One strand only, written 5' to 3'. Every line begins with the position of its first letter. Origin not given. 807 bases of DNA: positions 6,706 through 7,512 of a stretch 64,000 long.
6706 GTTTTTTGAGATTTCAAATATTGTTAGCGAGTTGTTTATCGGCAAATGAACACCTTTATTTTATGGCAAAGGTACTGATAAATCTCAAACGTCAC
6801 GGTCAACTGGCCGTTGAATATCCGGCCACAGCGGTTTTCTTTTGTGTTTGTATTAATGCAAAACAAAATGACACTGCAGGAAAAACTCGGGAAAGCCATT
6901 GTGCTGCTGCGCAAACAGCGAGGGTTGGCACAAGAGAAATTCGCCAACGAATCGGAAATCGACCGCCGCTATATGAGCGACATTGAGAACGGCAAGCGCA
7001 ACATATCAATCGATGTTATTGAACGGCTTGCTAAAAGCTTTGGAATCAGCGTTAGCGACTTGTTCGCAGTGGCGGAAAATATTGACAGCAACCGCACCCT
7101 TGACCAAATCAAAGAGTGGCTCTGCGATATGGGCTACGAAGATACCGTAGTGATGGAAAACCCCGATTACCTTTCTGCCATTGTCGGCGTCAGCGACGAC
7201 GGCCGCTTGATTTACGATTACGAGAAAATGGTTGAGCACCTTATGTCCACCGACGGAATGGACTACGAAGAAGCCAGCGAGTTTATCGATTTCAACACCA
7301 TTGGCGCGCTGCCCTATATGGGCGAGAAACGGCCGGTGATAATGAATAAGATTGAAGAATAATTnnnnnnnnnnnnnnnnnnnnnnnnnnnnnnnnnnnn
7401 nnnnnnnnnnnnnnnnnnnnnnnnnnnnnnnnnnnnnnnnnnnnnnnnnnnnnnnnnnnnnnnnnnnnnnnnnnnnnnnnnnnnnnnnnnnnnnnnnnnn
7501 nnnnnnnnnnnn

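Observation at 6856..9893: XRE regulator, PD-(D/E)XK nuclease-SF1 helicase (DUF2075-type) and Nudix cassette: candidate defence module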

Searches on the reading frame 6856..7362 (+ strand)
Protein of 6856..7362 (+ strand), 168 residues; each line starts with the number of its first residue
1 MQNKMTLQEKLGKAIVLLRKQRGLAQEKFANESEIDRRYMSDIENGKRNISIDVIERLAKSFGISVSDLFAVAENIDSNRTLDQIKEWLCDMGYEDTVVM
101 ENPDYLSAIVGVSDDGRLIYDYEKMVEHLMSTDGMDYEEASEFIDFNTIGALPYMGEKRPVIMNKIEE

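Call 3: search_protein_families(library=pfam, proteins=[window:6856-7362:+], max_evalue=0.01)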
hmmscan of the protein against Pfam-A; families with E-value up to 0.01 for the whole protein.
window:6856-7362:+ (168 aa): 6 families
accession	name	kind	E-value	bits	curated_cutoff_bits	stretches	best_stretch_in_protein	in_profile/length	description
PF01381.28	HTH_3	-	9.7e-13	48.4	23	1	18-69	4-55/55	Helix-turn-helix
PF12844.13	HTH_19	-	3.1e-11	43.4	30.2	1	12-72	1-61/64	Helix-turn-helix domain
PF13560.12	HTH_31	-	2.9e-08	34.3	27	1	17-66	8-58/64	Helix-turn-helix domain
PF13443.12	HTH_26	-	6.4e-06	26.8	22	1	19-71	6-59/63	Cro/C1-type HTH DNA-binding domain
PF13744.12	HTH_37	-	0.00069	19.8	27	1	3-66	11-75/80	Helix-turn-helix domain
PF03735.19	ENT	-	0.0089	16.5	28.5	0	53-90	32-69/71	ENT domain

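Call 4: search_protein_families(library=padloc, proteins=[window:6856-7362:+], max_evalue=0.01)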
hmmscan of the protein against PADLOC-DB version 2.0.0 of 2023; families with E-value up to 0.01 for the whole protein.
window:6856-7362:+ (168 aa): 16 families
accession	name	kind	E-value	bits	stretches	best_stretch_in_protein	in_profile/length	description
PDLC02926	HTH_VI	-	3e-19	67.1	1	10-87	1-78/92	-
PDLC03665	Control_protein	-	5.8e-19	66.1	1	12-71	10-70/77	control protein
PDLC03666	Control_protein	-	1.9e-14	51.9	1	5-75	1-71/77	control protein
PDLC04142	capH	-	8.7e-11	40.8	1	8-73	4-69/103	capH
PDLC03536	REase_II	-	1.6e-10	39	1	2-70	2-70/237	Type II restriction enzyme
PDLC03664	Control_protein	-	2.2e-09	35.7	1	10-70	13-73/74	control protein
PDLC04775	PDC-M69A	-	7.2e-09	34.2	1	7-84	4-81/113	-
PDLC03668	Control_protein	-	7.6e-09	34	1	10-69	8-65/79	control protein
PDLC03671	Control_protein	-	5.1e-06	24.6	1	5-70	9-74/84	control protein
PDLC03953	RmrA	-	6.3e-06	23.6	1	10-73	5-67/373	-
PDLC03954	RmrA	-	1e-05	22.6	1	2-68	2-68/380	-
PDLC03949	RmrA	-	0.0001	19.3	1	15-70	7-62/363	-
PDLC03943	RmrA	-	0.00049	17.3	1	12-73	4-64/370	-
PDLC03951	RmrA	-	0.0026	14.8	1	16-73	14-71/400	-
PDLC03982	PD-Lambda-2_B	-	0.0092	13.3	1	40-77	88-125/402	-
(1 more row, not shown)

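Call 5: search_protein_families(library=ncbifam, proteins=[window:6856-7362:+], max_evalue=0.01)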
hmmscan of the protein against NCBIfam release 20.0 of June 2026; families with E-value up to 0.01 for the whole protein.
window:6856-7362:+ (168 aa): 15 families
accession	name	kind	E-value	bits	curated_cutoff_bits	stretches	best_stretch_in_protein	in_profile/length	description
NF006015.0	PRK08154.1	subfamily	3.5e-13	49.4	204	1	4-91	24-109/314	anaerobic benzoate catabolism transcriptional regulator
TIGR03070.1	couple_hipB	subfamily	6.4e-12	45.2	71.65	1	10-64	2-56/58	type II toxin-antitoxin system Y4mF family antitoxin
NF007408.0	PRK09943.1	equivalog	9.2e-09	35.1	211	1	10-95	7-91/185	HTH-type transcriptional regulator PuuR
NF041951.1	phage_RstR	subfamily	1.6e-08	34.8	80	1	11-77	3-69/108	RstR family transcriptional repressor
NF047948.1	male_kill_WMK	equivalog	1.3e-07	31.4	300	1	8-92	3-87/300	WO male-killing family protein Wmk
NF046032.1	TransRegSlrRBacil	equivalog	2.6e-07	30.8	250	1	11-88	2-78/149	HTH-type transcriptional regulator SlrR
NF041575.1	antitoxPezA_Strep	equivalog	7e-07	29.3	290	1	11-71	2-62/158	type II toxin-antitoxin system antitoxin PezA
NF038139.1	Reg_Aceta_RamB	equivalog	7.8e-07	28.1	700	1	12-95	4-83/465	acetate metabolism transcriptional regulator RamB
NF010465.0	PRK13890.1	equivalog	1.8e-05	24.8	96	1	15-73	10-68/121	conjugal transfer protein TrbA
NF041493.1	MobT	equivalog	0.00034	19.5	600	1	19-61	5-47/383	MobT family relaxase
TIGR02607.1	antidote_HigA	equivalog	0.0015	18.3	47.7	1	23-66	20-63/81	HigA family addiction module antitoxin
NF003162.0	PRK04140.1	equivalog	0.0019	17.3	263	1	12-81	128-197/317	transcriptional regulator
NF007271.0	PRK09726.1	equivalog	0.0027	17.7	79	1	10-84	12-84/88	type II toxin-antitoxin system antitoxin HipB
TIGR00270.2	TIGR00270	equivalog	0.0029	17.4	110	1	5-69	70-134/159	multiprotein bridging factor aMBF1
NF058600.1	TransRegSco1979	equivalog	0.0058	15.7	350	1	8-132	6-122/280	Sco1979 family transcriptional regulator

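Call 58: search_solved_structures(query=window:6868-7359:+, max_evalue=1)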
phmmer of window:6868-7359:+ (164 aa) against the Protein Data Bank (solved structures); distinct sequences matched with E-value up to 1: 66 (the best 60 are shown).
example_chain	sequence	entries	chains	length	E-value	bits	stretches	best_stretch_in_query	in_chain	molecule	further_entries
2b5a_A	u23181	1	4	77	7.6e-08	35.7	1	3-70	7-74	C.BclI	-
3ivp_A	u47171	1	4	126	4.8e-07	33.1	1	7-98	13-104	Putative transposon-related DNA-binding protein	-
4fn3_A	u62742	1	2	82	8.1e-07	32.3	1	5-65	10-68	Regulatory protein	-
6rmq_A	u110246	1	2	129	9.3e-07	32.1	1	7-106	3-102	HTH-type transcriptional regulator DdrOC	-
6rnx_A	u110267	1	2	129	9.4e-07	32.1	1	7-106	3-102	HTH-type transcriptional regulator DdrOC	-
6rnz_A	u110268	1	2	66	1.5e-06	31.4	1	7-67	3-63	HTH-type transcriptional regulator DdrOC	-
3clc_A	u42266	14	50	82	1.6e-06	31.4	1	5-65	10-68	Regulatory protein | R-M CONTROLLER PROTEIN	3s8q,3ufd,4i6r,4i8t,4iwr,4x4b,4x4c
4i6t_A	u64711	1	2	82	1.6e-06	31.4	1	5-65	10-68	Regulatory protein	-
1y7y_A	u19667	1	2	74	2e-06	31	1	6-66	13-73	C.AhdI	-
6jq1_A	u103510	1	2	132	2.4e-06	30.8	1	6-93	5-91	Transcriptional regulator, XRE family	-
3g5g_A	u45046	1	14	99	2.7e-06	30.6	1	5-65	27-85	Regulatory protein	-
4i6u_A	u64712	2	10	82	5.8e-06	29.5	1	5-65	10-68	Regulatory protein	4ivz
4f8d_A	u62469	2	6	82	1.1e-05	28.7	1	5-65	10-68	Regulatory protein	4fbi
3f51_A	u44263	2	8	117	1.6e-05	28.1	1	3-69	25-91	Clp gene regulator (ClgR)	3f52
3fya_A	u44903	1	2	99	1.9e-05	27.9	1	5-65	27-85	Regulatory protein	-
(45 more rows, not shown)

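Call 60: find_homologous_proteins(query=window:6868-7359:+, max_evalue=0.00001)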
Query window:6868-7359:+ (164 aa): 340 proteins with E <= 0.00001 among 373 candidates; the best 120 are listed.
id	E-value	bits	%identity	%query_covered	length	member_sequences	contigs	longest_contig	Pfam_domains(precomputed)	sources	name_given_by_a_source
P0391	9.4e-97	339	95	100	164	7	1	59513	PF12844.14,PF01381.29,PF13560.13,PF13443.13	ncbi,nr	ncbi:MAG: helix-turn-helix transcriptional regulator [Salinivirgaceae bacterium]|nr:helix-turn-helix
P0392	2.4e-94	331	93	100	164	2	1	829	PF12844.14,PF01381.29,PF13560.13,PF13443.13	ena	-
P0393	1.6e-92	325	91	100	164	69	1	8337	PF12844.14,PF01381.29,PF13560.13,PF13443.13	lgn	-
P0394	4.8e-91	320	88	100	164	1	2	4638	PF12844.14,PF01381.29,PF13560.13,PF13443.13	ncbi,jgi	jgi:transcriptional regulator with XRE-family HTH domain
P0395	1.8e-90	319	88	100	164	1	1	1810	PF12844.14,PF01381.29,PF13560.13,PF13443.13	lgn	-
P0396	3.4e-90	318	87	100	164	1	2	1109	PF13744.13,PF12844.14,PF01381.29,PF13560.13,PF13443.13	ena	-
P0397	3.5e-90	318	88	100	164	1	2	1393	PF13744.13,PF12844.14,PF01381.29,PF13560.13,PF13443.13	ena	-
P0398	4.3e-90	317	87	100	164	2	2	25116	PF13744.13,PF12844.14,PF01381.29,PF13560.13,PF13443.13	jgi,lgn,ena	jgi:transcriptional regulator with XRE-family HTH domain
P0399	6.4e-90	317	87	100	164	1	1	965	PF13744.13,PF12844.14,PF01381.29,PF13560.13,PF13443.13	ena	-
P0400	6.4e-90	317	87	100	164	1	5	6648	PF13744.13,PF12844.14,PF01381.29,PF13560.13,PF13443.13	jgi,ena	-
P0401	1.1e-89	316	87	100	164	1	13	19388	PF12844.14,PF01381.29,PF13560.13,PF13443.13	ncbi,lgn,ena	-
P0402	1.1e-89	316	88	100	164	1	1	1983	PF12844.14,PF01381.29,PF13560.13,PF13443.13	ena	-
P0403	1.5e-89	316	87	100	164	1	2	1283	PF13744.13,PF12844.14,PF01381.29,PF13560.13,PF13443.13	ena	-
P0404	1.5e-89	316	87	100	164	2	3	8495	PF12844.14,PF01381.29,PF13560.13,PF13443.13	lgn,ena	-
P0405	2.9e-89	315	87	100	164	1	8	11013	PF12844.14,PF01381.29,PF13560.13,PF13443.13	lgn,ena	-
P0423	3.5e-86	305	84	99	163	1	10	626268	PF12844.14,PF01381.29,PF13560.13,PF13443.13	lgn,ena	-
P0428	1.4e-82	293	78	100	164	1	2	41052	PF12844.14,PF01381.29,PF13560.13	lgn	-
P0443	3.2e-61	224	63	99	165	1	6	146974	PF12844.14,PF01381.29,PF13560.13,PF13443.13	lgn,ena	-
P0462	2.8e-60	221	62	99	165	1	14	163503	PF12844.14,PF01381.29,PF13560.13,PF13443.13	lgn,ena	-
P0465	3.0e-60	220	62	99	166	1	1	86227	PF13744.13,PF12844.14,PF01381.29,PF13560.13,PF13443.13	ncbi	-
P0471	5.3e-60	220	62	99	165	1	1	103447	PF12844.14,PF01381.29,PF13560.13,PF13443.13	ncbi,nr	ncbi:MAG: helix-turn-helix domain-containing protein [Bacteroidaceae bacterium]|nr:helix-turn-helix 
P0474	5.5e-60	220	62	99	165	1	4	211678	PF12844.14,PF01381.29,PF13560.13,PF13443.13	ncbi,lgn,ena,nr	ncbi:MAG: helix-turn-helix transcriptional regulator [Fibrobacteraceae bacterium]|nr:helix-turn-heli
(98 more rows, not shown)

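Call 61: find_encoding_contigs(protein=P0423, flank=7000, max_places=3)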
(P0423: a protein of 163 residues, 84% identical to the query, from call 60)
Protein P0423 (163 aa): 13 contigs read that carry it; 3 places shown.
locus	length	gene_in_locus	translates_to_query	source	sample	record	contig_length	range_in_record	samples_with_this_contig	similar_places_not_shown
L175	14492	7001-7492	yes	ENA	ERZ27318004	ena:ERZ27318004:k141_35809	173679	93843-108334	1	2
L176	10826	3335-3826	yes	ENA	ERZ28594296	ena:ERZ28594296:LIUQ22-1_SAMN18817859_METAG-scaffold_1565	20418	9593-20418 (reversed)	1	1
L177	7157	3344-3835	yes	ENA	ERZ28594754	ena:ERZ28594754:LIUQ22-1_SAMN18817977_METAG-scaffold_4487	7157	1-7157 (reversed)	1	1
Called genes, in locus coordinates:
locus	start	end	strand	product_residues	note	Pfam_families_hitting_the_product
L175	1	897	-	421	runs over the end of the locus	PF01943:Polysacc_synt (weak), PF13440:Polysacc_synt_3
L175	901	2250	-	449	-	PF00206:Lyase_1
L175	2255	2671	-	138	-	PF06240:COXG (faint)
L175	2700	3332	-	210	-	PF00156:Pribosyltran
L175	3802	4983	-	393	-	PF05222:AlaDh_PNT_N, PF01262:AlaDh_PNT_C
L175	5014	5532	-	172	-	PF13238:AAA_18, PF13671:AAA_33 (faint), PF01202:SKI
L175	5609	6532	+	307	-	PF12836:HHH_3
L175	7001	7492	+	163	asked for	PF13560:HTH_31, PF01381:HTH_3, PF12844:HTH_19, PF13443:HTH_26 (weak)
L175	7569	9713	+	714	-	PF09848:SLFN-g3_helicase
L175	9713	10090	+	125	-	PF00293:NUDIX, PF14815:NUDIX_4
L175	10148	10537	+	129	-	-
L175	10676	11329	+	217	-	PF01502:PRA-CH, PF01503:PRA-PH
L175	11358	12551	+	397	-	PF00005:ABC_tran, PF13304:AAA_21 (faint)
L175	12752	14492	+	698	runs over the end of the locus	PF01138:RNase_PH, PF03725:RNase_PH_C, PF03726:PNPase, PF01138:RNase_PH, PF00013:KH_1, PF00575:S1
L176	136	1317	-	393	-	PF05222:AlaDh_PNT_N, PF01262:AlaDh_PNT_C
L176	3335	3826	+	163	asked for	PF13560:HTH_31, PF01381:HTH_3, PF12844:HTH_19, PF13443:HTH_26 (weak)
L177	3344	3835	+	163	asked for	PF13560:HTH_31, PF01381:HTH_3, PF12844:HTH_19, PF13443:HTH_26 (weak)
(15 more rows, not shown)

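Call 62: find_encoding_contigs(protein=P0428, flank=7000, max_places=2)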
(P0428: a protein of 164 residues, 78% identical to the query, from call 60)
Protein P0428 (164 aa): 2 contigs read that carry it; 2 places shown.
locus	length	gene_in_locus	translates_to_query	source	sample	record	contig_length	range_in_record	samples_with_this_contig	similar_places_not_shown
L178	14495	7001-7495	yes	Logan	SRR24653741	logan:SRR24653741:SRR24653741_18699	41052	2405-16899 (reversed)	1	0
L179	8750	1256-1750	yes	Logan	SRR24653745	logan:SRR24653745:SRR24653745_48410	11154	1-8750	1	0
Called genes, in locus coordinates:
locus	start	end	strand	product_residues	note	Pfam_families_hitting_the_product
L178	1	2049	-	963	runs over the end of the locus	PF00703:Glyco_hydro_2 (weak)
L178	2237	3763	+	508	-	PF00135:COesterase, PF20434:BD-FAE, PF07859:Abhydrolase_3 (faint), PF00135:COesterase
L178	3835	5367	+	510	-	PF00135:COesterase, PF20434:BD-FAE (faint), PF07859:Abhydrolase_3 (faint)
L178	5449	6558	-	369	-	PF03462:PCRF, PF00472:RF-1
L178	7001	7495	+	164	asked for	PF13560:HTH_31, PF01381:HTH_3, PF12844:HTH_19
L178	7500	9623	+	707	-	PF09848:SLFN-g3_helicase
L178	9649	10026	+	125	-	PF00293:NUDIX, PF14815:NUDIX_4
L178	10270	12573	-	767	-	-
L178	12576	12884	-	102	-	-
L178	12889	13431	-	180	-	PF13707:RloB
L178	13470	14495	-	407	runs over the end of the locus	PF02463:SMC_N (faint), PF13304:AAA_21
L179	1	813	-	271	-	?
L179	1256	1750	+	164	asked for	PF13560:HTH_31, PF01381:HTH_3, PF12844:HTH_19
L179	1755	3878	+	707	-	PF09848:SLFN-g3_helicase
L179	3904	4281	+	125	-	PF00293:NUDIX, PF14815:NUDIX_4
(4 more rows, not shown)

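Call 63: find_encoding_contigs(protein=P0462, flank=7000, max_places=4)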
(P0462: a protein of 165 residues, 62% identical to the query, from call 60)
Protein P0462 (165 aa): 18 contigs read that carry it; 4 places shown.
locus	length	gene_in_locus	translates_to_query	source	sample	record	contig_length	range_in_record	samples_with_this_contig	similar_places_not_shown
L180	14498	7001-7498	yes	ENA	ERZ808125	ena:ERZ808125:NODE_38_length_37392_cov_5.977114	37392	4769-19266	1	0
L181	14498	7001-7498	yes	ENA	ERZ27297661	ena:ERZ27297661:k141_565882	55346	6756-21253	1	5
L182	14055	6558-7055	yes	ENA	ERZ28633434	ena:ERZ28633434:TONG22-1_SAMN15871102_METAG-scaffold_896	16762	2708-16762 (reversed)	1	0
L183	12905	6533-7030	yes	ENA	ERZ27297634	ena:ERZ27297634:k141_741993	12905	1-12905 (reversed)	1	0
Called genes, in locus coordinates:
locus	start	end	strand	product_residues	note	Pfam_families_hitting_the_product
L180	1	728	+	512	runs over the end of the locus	PF00722:Glyco_hydro_16, PF26113:GH16_XgeA (weak), PF18962:Por_Secre_tail (weak)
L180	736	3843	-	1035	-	PF13558:SbcC_Walker_B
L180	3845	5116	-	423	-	PF00149:Metallophos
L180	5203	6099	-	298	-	PF00892:EamA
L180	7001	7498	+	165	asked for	PF13560:HTH_31, PF01381:HTH_3, PF12844:HTH_19, PF13443:HTH_26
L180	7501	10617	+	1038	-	PF09565:RE_NgoFVII (weak), PF13091:PLDc_2, PF00270:DEAD (weak), PF04851:ResIII, PF18766:SWI2_SNF2, PF00271:Helicase_C, PF11907:DUF3427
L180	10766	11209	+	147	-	PF26348:SRA_ScoMcrA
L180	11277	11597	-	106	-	-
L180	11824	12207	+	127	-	PF00293:NUDIX, PF14815:NUDIX_4, PF22327:Nudt16-like (faint)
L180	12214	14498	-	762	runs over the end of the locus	PF00656:Peptidase_C14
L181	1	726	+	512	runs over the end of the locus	PF00722:Glyco_hydro_16, PF26113:GH16_XgeA (weak), PF18962:Por_Secre_tail (weak)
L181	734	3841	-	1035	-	PF13476:AAA_23, PF13558:SbcC_Walker_B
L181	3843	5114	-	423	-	PF00149:Metallophos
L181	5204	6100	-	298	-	PF00892:EamA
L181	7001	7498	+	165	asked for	PF13560:HTH_31, PF01381:HTH_3, PF12844:HTH_19, PF13443:HTH_26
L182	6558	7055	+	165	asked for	PF13560:HTH_31, PF01381:HTH_3, PF12844:HTH_19, PF13443:HTH_26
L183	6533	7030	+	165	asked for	PF13560:HTH_31, PF01381:HTH_3, PF12844:HTH_19, PF13443:HTH_26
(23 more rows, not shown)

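Call 64: find_encoding_contigs(protein=P0474, flank=7000, max_places=2)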
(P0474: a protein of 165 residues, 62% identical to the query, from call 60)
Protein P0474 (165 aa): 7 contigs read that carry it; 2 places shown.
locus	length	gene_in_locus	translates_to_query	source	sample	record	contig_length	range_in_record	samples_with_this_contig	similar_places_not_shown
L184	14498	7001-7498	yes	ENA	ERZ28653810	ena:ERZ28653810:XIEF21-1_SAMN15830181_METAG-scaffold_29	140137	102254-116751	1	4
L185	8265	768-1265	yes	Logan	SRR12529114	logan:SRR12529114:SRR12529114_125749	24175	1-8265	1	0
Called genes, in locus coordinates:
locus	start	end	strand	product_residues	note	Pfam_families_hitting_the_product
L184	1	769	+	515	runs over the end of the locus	PF00722:Glyco_hydro_16, PF26113:GH16_XgeA (weak), PF18962:Por_Secre_tail (weak)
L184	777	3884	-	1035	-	PF13476:AAA_23, PF13558:SbcC_Walker_B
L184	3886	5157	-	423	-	PF00149:Metallophos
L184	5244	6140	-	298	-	PF00892:EamA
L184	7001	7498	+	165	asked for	PF13560:HTH_31, PF01381:HTH_3, PF12844:HTH_19, PF13443:HTH_26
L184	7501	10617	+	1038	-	PF09565:RE_NgoFVII (weak), PF13091:PLDc_2, PF00270:DEAD (weak), PF04851:ResIII, PF18766:SWI2_SNF2, PF00271:Helicase_C, PF11907:DUF3427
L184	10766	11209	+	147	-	PF26348:SRA_ScoMcrA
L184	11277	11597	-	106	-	-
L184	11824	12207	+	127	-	PF00293:NUDIX, PF14815:NUDIX_4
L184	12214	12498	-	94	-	-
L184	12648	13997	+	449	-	PF01522:Polysacc_deac_1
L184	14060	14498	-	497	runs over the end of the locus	PF02554:CstA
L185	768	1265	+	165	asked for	PF13560:HTH_31, PF01381:HTH_3, PF12844:HTH_19, PF13443:HTH_26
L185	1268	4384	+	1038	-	PF09565:RE_NgoFVII (weak), PF13091:PLDc_2, PF00270:DEAD (weak), PF04851:ResIII, PF18766:SWI2_SNF2, PF00271:Helicase_C, PF11907:DUF3427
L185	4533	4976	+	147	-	PF26348:SRA_ScoMcrA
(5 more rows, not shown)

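Call 73: predict_structure(alignment_id=A5)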
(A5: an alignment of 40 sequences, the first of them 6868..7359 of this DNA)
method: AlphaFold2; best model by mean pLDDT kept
length: 164 residues; sequences in the alignment: 40
mean_pLDDT: 85.2   pTM: 0.60
mean pLDDT of the five models: 85.2, 81.7, 79.0, 76.3, 75.5
residues with pLDDT >= 90: 58; 70-90: 96; 50-70: 7; < 50: 3
segments of 3 or more residues with pLDDT < 50: 162-164
pLDDT, mean of each block of 10 residues (from residue 1): 92 95 90 87 85 93 94 86 86 70 83 88 88 88 76 79 44
secondary structure, 60 per line:
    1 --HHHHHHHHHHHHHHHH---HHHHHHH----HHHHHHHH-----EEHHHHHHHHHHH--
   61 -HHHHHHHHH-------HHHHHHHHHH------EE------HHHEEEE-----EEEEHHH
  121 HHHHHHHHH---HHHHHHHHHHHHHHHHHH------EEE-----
elements in order: H3-18 H22-28 H33-40 H48-58 H62-70 H78-87 E105-108 E114-117 H118-129 H133-150 E157-159

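Call 77: fold_search(model_id=the predicted structure, library=pdb)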
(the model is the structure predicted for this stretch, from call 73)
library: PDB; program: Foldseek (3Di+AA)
matches with E <= 10: 591; with E <= 0.001: 29
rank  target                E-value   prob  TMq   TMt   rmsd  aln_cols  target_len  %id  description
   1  2b5a_C                9.1e-05  1.00  0.41  0.85   1.5        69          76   32  C.BclI, Control Element of the BclI Restriction-Modification System (released 2006-01-03)
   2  2b5a_A                1.0e-04  1.00  0.40  0.84   2.2        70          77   31  C.BclI, Control Element of the BclI Restriction-Modification System (released 2006-01-03)
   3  2b5a_B                1.1e-04  1.00  0.40  0.85   0.8        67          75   33  C.BclI, Control Element of the BclI Restriction-Modification System (released 2006-01-03)
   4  3f51_D                1.8e-04  1.00  0.42  0.73   7.3        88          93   25  Crystal Structure of the clp gene regulator ClgR from Corynebacterium glutamicum (released 2008-11-18)
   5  3f51_E                1.9e-04  1.00  0.42  0.72   7.3        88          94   25  Crystal Structure of the clp gene regulator ClgR from Corynebacterium glutamicum (released 2008-11-18)
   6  3f51_F                1.9e-04  1.00  0.42  0.73   7.7        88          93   25  Crystal Structure of the clp gene regulator ClgR from Corynebacterium glutamicum (released 2008-11-18)
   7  1y7y_B                2.1e-04  1.00  0.38  0.92   0.8        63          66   38  High-resolution crystal structure of the restriction-modification controller protein C.AhdI from Aeromonas hydrophila (released 2005-02-22)
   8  3f51_A                2.4e-04  1.00  0.42  0.72   7.4        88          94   25  Crystal Structure of the clp gene regulator ClgR from Corynebacterium glutamicum (released 2008-11-18)
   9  3f52_A                3.0e-04  1.00  0.42  0.86   1.1        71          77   27  Crystal structure of the clp gene regulator ClgR from C. glutamicum (released 2008-11-18)
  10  3f51_B                3.0e-04  1.00  0.42  0.73   7.3        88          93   25  Crystal Structure of the clp gene regulator ClgR from Corynebacterium glutamicum (released 2008-11-18)
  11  3f51_C                3.5e-04  1.00  0.42  0.75   7.6        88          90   25  Crystal Structure of the clp gene regulator ClgR from Corynebacterium glutamicum (released 2008-11-18)
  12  6rnx_B                3.5e-04  1.00  0.38  0.49  16.2       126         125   23  Crystal structure of the essential repressor DdrO from radiation-resistant Deinococcus bacteria (Deinococcus deserti) (released 2019-10-09)
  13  6jq1_B                4.2e-04  1.00  0.39  0.48  16.8       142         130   22  Crystal Structure of DdrO from Deinococcus geothermalis (released 2019-08-28)
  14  3f52_E                5.8e-04  1.00  0.42  0.86   1.1        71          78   27  Crystal structure of the clp gene regulator ClgR from C. glutamicum (released 2008-11-18)
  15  6jq1_A                6.1e-04  1.00  0.38  0.48  12.1       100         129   27  Crystal Structure of DdrO from Deinococcus geothermalis (released 2019-08-28)
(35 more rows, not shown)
